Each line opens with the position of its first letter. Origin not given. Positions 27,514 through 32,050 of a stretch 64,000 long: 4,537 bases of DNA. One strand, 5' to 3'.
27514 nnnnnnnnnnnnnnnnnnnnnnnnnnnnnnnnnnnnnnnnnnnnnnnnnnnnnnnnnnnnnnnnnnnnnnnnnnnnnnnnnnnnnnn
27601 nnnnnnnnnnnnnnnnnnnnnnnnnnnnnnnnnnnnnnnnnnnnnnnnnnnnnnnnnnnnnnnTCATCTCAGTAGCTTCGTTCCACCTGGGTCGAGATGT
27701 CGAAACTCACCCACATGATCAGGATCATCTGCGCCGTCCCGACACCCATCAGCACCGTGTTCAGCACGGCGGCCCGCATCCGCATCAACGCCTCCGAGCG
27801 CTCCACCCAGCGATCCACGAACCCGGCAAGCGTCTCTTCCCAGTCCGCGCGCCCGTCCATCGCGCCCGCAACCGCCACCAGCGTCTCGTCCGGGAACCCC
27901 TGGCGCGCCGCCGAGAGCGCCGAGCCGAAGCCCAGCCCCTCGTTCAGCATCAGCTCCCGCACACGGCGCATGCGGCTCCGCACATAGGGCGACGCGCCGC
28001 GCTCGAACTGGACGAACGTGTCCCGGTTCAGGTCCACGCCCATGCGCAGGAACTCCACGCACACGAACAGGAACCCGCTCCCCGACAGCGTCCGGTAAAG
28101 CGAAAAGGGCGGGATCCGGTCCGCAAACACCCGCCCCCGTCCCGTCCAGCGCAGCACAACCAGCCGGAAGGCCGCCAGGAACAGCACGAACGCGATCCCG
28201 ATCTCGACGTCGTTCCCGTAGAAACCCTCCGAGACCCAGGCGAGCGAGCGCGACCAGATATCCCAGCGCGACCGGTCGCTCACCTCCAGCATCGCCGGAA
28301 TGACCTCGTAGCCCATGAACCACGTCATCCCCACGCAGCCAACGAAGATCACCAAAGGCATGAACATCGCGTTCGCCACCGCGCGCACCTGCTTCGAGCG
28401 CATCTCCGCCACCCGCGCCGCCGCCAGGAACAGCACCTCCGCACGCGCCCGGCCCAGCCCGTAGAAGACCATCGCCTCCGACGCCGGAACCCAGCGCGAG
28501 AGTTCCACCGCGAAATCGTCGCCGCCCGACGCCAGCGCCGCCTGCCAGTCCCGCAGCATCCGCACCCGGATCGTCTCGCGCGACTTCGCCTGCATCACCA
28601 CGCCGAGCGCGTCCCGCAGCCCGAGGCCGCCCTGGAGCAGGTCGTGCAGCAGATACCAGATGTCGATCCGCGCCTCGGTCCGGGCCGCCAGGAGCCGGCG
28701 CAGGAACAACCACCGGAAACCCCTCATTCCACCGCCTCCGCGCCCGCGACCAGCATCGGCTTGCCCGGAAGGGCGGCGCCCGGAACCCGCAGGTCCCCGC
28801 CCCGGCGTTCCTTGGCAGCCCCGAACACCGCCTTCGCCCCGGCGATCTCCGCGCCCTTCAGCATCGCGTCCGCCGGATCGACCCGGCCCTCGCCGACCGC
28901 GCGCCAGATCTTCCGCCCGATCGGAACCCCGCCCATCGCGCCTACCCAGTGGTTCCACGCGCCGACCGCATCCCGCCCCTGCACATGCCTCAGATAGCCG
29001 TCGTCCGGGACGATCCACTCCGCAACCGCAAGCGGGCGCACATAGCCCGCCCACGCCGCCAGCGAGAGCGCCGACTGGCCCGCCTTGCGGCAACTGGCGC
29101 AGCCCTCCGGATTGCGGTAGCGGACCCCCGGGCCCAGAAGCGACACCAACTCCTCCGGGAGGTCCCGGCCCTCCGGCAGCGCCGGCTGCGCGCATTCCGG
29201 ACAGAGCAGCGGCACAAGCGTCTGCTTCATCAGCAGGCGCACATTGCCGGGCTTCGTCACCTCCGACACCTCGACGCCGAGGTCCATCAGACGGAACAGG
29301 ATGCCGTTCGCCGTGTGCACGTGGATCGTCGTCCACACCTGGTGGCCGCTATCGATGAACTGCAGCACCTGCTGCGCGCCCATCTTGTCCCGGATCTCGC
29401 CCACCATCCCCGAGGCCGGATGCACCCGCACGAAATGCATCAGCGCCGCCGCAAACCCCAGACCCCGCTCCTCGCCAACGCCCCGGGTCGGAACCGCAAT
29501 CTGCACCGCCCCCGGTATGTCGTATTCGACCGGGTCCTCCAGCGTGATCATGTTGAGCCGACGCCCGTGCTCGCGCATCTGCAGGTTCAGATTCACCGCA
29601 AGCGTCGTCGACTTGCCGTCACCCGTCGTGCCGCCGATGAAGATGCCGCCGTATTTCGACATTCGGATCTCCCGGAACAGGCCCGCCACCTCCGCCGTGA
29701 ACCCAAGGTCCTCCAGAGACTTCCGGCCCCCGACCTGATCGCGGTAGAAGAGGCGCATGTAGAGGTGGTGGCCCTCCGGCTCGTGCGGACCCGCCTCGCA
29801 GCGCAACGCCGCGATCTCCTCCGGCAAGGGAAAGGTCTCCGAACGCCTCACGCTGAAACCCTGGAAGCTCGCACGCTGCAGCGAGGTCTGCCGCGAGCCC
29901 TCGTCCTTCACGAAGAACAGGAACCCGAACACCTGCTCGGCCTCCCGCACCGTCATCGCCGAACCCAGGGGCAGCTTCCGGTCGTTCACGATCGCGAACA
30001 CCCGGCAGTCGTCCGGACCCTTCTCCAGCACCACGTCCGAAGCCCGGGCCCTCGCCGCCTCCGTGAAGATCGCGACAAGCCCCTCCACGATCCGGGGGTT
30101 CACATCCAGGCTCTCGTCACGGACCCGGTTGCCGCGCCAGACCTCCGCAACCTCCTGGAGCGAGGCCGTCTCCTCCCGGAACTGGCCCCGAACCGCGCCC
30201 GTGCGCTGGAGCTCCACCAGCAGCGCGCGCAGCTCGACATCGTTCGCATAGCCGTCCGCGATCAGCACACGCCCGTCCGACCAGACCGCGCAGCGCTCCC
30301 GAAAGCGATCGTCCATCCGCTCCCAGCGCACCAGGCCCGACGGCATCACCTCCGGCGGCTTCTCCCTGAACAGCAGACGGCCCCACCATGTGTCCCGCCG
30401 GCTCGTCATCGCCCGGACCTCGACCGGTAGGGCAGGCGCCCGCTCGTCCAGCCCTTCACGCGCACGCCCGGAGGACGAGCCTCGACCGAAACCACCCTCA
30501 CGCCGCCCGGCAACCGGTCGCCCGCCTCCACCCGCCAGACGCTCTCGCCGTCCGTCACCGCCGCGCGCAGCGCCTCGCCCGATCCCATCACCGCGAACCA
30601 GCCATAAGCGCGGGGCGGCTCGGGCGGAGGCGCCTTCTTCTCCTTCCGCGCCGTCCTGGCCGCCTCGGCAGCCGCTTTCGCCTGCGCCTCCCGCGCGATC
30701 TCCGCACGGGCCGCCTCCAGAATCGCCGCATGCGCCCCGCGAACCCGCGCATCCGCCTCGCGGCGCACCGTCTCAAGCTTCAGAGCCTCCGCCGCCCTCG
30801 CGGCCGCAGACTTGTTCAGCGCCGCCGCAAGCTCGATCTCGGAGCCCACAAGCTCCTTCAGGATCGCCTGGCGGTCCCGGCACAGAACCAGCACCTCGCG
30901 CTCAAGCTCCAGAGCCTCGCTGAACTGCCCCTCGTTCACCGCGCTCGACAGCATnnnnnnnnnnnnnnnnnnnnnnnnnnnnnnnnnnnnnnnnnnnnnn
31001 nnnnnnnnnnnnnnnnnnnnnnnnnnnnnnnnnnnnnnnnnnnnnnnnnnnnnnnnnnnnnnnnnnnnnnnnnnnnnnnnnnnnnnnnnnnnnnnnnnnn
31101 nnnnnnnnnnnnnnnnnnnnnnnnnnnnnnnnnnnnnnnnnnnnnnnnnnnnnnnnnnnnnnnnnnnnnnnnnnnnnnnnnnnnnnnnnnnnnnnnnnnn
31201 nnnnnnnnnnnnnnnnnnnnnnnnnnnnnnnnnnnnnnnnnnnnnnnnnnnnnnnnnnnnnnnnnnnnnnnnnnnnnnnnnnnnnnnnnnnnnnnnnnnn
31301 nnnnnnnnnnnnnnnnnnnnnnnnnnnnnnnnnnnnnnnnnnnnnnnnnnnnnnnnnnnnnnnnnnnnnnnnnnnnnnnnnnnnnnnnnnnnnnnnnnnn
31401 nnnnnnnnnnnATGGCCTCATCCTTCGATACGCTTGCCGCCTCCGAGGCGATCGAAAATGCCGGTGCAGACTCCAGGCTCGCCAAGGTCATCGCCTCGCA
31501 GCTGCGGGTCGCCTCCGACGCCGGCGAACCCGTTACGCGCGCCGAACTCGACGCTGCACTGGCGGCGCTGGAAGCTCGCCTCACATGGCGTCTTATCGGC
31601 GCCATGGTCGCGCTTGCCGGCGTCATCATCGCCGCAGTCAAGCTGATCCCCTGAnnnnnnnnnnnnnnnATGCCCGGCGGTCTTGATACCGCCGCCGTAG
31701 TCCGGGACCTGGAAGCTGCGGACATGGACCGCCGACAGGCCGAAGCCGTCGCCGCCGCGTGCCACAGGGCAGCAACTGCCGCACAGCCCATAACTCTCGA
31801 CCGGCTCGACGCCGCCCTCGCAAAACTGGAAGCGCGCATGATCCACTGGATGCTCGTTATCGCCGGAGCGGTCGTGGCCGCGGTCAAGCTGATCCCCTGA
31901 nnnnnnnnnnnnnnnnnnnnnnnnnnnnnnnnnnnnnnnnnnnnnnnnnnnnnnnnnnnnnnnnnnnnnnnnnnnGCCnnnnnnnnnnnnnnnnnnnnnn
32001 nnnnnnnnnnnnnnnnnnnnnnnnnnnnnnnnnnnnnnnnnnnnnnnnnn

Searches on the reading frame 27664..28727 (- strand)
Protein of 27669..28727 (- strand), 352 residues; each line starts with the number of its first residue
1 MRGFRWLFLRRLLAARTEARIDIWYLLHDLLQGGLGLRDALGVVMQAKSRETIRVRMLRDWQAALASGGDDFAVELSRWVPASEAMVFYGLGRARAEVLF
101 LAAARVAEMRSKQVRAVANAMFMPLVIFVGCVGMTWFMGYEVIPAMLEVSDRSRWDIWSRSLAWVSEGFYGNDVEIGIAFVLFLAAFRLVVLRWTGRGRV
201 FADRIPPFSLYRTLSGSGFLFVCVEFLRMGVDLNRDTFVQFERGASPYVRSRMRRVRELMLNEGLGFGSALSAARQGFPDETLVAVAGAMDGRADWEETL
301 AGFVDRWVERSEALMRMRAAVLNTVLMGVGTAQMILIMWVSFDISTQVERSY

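Call 10: search_protein_families(library=ncbifam, proteins=[window:27664-28713:-], max_evalue=0.001)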
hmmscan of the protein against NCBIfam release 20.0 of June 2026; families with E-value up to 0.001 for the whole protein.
window:27664-28713:- (349 aa): 0 families

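Call 85: search_protein_families(library=pfam, proteins=[window:27669-28727:-], max_evalue=0.1)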
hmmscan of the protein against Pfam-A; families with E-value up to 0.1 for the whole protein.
window:27669-28727:- (352 aa): 1 family
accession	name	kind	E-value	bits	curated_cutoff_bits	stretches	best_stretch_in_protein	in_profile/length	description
PF00482.28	T2SSF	-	0.018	15.4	25.2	0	28-144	6-125/125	Type II secretion system (T2SS), protein F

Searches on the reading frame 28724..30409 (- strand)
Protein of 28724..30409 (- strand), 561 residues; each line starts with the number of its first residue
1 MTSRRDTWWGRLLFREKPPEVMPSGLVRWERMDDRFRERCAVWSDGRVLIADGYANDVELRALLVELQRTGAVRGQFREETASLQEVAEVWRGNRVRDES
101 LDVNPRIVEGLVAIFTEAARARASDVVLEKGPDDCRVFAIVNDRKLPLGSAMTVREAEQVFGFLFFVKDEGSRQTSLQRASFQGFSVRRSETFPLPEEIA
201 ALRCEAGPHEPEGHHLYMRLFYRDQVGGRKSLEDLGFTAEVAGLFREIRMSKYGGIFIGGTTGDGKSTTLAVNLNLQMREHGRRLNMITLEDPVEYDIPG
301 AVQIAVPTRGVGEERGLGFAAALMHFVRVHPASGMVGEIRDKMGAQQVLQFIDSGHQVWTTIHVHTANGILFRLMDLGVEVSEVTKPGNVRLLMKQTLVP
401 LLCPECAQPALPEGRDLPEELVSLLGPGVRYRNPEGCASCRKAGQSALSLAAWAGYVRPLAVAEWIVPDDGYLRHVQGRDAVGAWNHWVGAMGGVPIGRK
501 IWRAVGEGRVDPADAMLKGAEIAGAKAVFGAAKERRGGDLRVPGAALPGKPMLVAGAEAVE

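Call 6: search_protein_families(library=pfam, proteins=[window:28724-30409:-], max_evalue=0.01)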
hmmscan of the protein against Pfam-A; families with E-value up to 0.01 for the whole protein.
window:28724-30409:- (561 aa): 1 family
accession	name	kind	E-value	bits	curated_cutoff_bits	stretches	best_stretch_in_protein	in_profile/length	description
PF00437.27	T2SSE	-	2.7e-42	145.2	24.9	1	113-445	14-310/370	Type II/IV secretion system protein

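Call 10: search_protein_families(library=ncbifam, proteins=[window:28724-30409:-], max_evalue=0.001)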
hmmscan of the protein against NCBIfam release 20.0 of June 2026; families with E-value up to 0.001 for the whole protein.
window:28724-30409:- (561 aa): 12 families
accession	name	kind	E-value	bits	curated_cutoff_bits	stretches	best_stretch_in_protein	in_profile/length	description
TIGR02533.1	type_II_gspE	equivalog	1e-38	133.3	630.25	1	213-445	205-423/486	type II secretion system ATPase GspE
TIGR02538.1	type_IV_pilB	equivalog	1e-31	110.2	675.65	1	224-444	287-498/564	type IV-A pilus assembly ATPase PilB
NF053534.1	T4PilAsmATPsTfpB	equivalog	7.5e-28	97.3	850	1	213-445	298-519/584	type IV pilus assembly ATPase TfpB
NF041000.1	ATPase_ComGA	equivalog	1e-26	93.5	300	1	114-400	3-266/267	competence type IV pilus ATPase ComGA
NF007755.0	PRK10436.1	equivalog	1.2e-24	86.8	617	1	112-441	90-393/465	type II secretion system protein GspE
TIGR01420.1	pilT_fam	subfamily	2.1e-20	73.3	319.1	1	243-377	112-242/343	PilT/PilU family type 4a pilus ATPase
TIGR02525.1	plasmid_TraJ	equivalog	9.2e-14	51.2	368.3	1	253-375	149-270/372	plasmid transfer ATPase TraJ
TIGR02524.1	dot_icm_DotB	equivalog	7.9e-10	38.5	463.3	1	253-375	134-257/358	Dot/Icm type IV secretion system ATPase DotB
NF058587.1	archaellum_moto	equivalog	1.2e-07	30.8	550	1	254-383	276-402/527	archaellum flagellar ATPase motor FlaI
NF010407.0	PRK13833.1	subfamily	3.3e-07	30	499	1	240-383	132-268/323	conjugal transfer protein TrbB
TIGR02782.1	TrbB_P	equivalog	8.4e-07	28.6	304.55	1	255-384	138-262/303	P-type conjugative transfer ATPase TrbB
TIGR03819.1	heli_sec_ATPase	hypoth_equivalog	1.8e-05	24.1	373.15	1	211-379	137-302/340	TadA family conjugal transfer-associated ATPase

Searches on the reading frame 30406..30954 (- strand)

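Call 85: search_protein_families(library=pfam, proteins=[window:30406-30954:-], max_evalue=0.1)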
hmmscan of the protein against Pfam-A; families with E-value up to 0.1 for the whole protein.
window:30406-30954:- (182 aa): 2 families
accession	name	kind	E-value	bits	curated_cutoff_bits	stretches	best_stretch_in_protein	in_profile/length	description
PF04783.17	DUF630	-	0.0027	18.2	27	1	19-45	11-37/59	Protein of unknown function (DUF630)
PF17448.7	YqaH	-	0.034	14.9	31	1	1-32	28-59/88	Uncharacterized YqaH-like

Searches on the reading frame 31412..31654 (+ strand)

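Call 85: search_protein_families(library=pfam, proteins=[window:31412-31654:+], max_evalue=0.1)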
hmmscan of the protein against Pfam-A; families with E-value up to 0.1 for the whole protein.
window:31412-31654:+ (80 aa): 1 family
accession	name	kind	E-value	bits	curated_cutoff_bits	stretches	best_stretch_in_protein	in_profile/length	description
PF23716.1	DUF7158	-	0.00029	20.8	27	1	37-53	6-22/38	Family of unknown function (DUF7158)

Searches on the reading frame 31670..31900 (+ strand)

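Call 85: search_protein_families(library=pfam, proteins=[window:31670-31900:+], max_evalue=0.1)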
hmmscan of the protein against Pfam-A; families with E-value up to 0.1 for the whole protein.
window:31670-31900:+ (76 aa): 1 family
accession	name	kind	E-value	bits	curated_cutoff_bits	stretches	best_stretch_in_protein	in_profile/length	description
PF07798.16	CCDC90-like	-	0.0061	16.9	33.5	1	6-34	2-30/175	Coiled-coil domain-containing protein 90-like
